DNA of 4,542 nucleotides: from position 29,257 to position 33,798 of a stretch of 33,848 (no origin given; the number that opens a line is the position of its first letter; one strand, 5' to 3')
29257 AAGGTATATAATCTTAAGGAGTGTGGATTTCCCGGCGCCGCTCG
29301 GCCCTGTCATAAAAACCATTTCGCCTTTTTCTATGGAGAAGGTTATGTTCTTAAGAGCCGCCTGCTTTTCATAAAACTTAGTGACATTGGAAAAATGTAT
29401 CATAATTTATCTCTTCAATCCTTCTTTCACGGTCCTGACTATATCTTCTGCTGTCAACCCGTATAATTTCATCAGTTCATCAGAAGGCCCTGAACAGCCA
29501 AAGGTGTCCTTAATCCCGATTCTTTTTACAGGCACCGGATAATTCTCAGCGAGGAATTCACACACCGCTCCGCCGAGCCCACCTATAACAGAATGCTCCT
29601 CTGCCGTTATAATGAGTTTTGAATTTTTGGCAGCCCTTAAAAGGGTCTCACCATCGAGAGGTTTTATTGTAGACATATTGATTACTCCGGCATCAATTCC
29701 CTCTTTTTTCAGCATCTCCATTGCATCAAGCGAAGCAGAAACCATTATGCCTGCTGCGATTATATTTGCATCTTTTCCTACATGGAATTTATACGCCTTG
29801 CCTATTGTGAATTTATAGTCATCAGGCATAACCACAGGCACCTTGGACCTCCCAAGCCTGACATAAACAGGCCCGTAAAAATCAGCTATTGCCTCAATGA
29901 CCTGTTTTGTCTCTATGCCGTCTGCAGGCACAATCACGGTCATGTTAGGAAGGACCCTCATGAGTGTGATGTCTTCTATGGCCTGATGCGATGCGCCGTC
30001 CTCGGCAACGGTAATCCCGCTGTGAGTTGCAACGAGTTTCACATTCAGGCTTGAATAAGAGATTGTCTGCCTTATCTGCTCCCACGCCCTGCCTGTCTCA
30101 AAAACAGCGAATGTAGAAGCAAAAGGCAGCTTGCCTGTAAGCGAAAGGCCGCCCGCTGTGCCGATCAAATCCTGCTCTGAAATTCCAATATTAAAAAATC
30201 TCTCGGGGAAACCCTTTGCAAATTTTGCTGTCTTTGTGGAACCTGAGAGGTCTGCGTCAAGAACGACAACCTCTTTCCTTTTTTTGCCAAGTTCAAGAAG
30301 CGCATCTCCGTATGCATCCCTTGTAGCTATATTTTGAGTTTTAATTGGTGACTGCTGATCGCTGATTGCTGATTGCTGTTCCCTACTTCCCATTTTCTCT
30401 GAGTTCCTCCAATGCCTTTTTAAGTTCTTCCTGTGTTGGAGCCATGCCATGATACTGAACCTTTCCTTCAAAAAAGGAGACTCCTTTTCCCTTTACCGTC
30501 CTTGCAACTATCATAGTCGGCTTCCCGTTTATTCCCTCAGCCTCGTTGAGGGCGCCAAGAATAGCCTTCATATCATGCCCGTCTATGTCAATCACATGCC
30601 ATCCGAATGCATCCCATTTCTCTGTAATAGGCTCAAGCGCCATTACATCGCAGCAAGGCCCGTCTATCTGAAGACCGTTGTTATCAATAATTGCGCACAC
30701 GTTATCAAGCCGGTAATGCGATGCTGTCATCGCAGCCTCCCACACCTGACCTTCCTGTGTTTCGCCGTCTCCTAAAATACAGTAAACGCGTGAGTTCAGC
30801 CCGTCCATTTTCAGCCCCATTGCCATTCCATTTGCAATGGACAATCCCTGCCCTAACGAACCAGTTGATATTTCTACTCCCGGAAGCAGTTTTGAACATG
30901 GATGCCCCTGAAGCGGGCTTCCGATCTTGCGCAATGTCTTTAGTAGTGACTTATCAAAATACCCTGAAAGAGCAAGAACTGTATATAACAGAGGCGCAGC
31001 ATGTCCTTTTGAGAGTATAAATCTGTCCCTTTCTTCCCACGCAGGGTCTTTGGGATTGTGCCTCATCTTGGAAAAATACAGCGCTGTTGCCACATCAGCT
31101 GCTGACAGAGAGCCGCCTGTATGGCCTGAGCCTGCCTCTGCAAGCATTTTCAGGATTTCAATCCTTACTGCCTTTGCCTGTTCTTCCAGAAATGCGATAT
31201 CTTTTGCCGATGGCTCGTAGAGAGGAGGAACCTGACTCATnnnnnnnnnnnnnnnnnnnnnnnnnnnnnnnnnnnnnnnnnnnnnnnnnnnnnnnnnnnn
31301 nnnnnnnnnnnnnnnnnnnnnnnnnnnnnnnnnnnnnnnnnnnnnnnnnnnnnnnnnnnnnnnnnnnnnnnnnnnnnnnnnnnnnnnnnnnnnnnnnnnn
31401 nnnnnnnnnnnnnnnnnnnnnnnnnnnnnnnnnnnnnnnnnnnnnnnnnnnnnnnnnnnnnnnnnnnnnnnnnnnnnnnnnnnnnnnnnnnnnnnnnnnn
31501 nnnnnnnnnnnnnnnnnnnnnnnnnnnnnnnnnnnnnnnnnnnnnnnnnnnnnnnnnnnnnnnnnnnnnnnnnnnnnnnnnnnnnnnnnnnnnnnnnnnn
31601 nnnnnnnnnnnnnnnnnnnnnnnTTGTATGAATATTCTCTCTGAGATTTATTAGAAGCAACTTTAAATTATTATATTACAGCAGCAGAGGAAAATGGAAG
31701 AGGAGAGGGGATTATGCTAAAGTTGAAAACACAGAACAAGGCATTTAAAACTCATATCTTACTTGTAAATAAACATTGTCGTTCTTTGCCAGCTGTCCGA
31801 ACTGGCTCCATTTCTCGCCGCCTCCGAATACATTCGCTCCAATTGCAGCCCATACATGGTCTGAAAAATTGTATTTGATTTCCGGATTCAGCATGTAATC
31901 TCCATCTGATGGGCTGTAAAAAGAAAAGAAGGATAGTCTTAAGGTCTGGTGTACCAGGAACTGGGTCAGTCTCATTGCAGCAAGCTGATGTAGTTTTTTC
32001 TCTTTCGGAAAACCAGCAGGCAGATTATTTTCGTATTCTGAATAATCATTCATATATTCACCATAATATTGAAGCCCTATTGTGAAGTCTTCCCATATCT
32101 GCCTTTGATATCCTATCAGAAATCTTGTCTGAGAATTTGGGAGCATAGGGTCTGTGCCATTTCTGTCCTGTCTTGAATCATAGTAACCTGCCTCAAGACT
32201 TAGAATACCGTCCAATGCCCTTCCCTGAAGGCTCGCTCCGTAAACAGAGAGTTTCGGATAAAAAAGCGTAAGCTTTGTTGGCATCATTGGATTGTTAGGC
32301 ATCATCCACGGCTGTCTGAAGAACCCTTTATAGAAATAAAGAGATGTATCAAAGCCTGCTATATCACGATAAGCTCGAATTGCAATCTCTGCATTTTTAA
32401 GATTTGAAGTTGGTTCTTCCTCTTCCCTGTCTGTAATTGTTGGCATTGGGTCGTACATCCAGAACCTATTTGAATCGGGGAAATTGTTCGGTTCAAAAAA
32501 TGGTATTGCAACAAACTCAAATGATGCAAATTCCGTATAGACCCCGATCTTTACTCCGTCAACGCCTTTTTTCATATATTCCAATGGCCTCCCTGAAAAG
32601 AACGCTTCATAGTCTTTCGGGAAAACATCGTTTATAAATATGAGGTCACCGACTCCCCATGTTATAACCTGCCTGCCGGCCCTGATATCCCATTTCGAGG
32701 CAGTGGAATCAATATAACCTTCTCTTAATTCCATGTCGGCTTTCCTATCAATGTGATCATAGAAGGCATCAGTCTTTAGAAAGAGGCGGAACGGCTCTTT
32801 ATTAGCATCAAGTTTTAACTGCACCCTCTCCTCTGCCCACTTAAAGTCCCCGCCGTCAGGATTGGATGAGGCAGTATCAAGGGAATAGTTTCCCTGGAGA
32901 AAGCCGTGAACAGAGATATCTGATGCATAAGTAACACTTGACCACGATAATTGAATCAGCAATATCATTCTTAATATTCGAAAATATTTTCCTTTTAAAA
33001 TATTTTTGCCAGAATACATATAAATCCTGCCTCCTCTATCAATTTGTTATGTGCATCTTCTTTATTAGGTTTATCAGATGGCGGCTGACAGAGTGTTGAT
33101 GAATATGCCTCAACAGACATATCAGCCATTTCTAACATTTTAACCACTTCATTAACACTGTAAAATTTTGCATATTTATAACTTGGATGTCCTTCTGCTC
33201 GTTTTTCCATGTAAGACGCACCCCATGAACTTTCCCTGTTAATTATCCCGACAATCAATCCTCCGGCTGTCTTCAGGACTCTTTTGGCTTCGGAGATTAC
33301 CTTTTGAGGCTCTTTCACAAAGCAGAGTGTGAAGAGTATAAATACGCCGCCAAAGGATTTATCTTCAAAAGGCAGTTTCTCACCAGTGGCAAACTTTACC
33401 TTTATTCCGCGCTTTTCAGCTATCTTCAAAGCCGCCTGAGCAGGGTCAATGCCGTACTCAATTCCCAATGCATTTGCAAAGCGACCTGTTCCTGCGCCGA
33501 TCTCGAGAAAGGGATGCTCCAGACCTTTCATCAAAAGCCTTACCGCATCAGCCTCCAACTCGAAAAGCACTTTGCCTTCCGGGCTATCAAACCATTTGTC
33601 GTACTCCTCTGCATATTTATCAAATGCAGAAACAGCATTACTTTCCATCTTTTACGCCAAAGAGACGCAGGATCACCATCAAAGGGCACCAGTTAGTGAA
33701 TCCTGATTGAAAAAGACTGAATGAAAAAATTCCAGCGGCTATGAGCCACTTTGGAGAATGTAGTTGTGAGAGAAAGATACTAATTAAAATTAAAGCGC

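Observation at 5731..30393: Window-wide pattern: modular small repeats with a strong tendency to sit in-frame in conserved genes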

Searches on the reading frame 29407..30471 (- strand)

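Call 10: search_protein_families(library=pfam, proteins=[window:29407-30471:-])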
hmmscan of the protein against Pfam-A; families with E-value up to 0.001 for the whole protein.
window:29407-30471:- (354 aa): 4 families
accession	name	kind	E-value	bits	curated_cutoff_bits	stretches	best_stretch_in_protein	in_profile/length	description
PF02779.29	Transket_pyr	-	4.3e-46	157.2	27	1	47-212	2-173/174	Transketolase, pyrimidine binding domain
PF02780.25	Transketolase_C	-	1e-31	109.9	25.9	1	224-344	1-124/124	Transketolase, C-terminal domain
PF17147.9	PFOR_II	-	3.9e-07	30.8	27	1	235-303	3-71/102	Pyruvate:ferredoxin oxidoreductase core domain II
PF22613.1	Transketolase_C_1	-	2.9e-06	27.9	27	1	233-340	12-113/113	Transketolase-like TK C-terminal domain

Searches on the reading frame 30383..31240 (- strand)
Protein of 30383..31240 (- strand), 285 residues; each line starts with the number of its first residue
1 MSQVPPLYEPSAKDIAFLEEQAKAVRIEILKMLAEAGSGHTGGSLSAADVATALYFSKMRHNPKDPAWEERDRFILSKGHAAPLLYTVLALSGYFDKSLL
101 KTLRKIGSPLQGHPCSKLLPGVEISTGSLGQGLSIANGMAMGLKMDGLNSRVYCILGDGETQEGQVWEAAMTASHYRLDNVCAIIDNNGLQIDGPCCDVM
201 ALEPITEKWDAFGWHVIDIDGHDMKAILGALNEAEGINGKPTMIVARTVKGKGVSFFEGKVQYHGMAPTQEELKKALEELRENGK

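Call 10: search_protein_families(library=pfam, proteins=[window:30383-31240:-])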
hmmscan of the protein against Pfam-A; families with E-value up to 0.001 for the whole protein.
window:30383-31240:- (285 aa): 5 families
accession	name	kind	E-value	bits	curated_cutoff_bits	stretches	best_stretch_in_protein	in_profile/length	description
PF00456.26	Transketolase_N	-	1.1e-62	212.5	22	1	21-277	5-272/334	Transketolase, thiamine diphosphate binding domain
PF00676.26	E1_dh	-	3.7e-11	43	22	1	127-235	101-208/300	Dehydrogenase E1 component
PF13292.11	DXP_synthase_N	-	8e-11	42.2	21.2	1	18-192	18-175/274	1-deoxy-D-xylulose-5-phosphate synthase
PF09364.15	XFP_N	-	1.9e-06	27.4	23.7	1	119-227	132-240/364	XFP N-terminal domain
PF02775.26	TPP_enzyme_C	-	3.7e-06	27.3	21.9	1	126-191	27-86/151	Thiamine pyrophosphate enzyme, C-terminal TPP binding domain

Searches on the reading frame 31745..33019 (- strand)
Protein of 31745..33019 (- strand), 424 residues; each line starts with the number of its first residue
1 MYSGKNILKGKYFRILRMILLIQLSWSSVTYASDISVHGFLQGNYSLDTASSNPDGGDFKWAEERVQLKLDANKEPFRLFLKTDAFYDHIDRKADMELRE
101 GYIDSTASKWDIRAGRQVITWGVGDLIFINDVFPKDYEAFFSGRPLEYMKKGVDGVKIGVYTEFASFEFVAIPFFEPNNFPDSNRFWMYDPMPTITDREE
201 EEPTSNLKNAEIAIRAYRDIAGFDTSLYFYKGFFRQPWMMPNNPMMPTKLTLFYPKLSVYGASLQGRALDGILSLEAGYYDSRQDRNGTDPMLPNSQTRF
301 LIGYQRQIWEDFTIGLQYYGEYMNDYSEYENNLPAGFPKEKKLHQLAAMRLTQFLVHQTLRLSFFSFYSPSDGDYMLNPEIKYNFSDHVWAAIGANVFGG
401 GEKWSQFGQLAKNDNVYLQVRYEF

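Call 10: search_protein_families(library=pfam, proteins=[window:31745-33019:-])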
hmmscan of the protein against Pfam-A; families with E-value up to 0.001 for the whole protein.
window:31745-33019:- (424 aa): 1 family
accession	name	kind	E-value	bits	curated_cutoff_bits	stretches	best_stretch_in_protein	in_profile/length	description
PF06980.17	DUF1302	-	3.5e-05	23.5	23.2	0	95-140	143-194/541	Protein of unknown function (DUF1302)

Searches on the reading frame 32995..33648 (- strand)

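Call 10: search_protein_families(library=pfam, proteins=[window:32995-33648:-])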
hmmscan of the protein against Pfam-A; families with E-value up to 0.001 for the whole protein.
window:32995-33648:- (217 aa): 6 families
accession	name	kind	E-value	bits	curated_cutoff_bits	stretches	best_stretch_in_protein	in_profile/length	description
PF08241.18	Methyltransf_11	-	3.7e-17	63.2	21.2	1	48-132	1-94/95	Methyltransferase domain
PF13649.12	Methyltransf_25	-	2e-11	44.8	27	1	48-129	2-97/97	Methyltransferase domain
PF13847.12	Methyltransf_31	-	9.1e-09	35.6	27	1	47-145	7-121/145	Methyltransferase domain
PF08242.18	Methyltransf_12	-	2.9e-07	31.5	30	1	48-129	1-96/98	Methyltransferase domain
PF01209.24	Ubie_methyltran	-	1.2e-06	28.5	20.1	1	76-133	94-151/233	ubiE/COQ5 methyltransferase family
PF13489.12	Methyltransf_23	-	4.4e-06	27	27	1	46-176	25-158/164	Methyltransferase domain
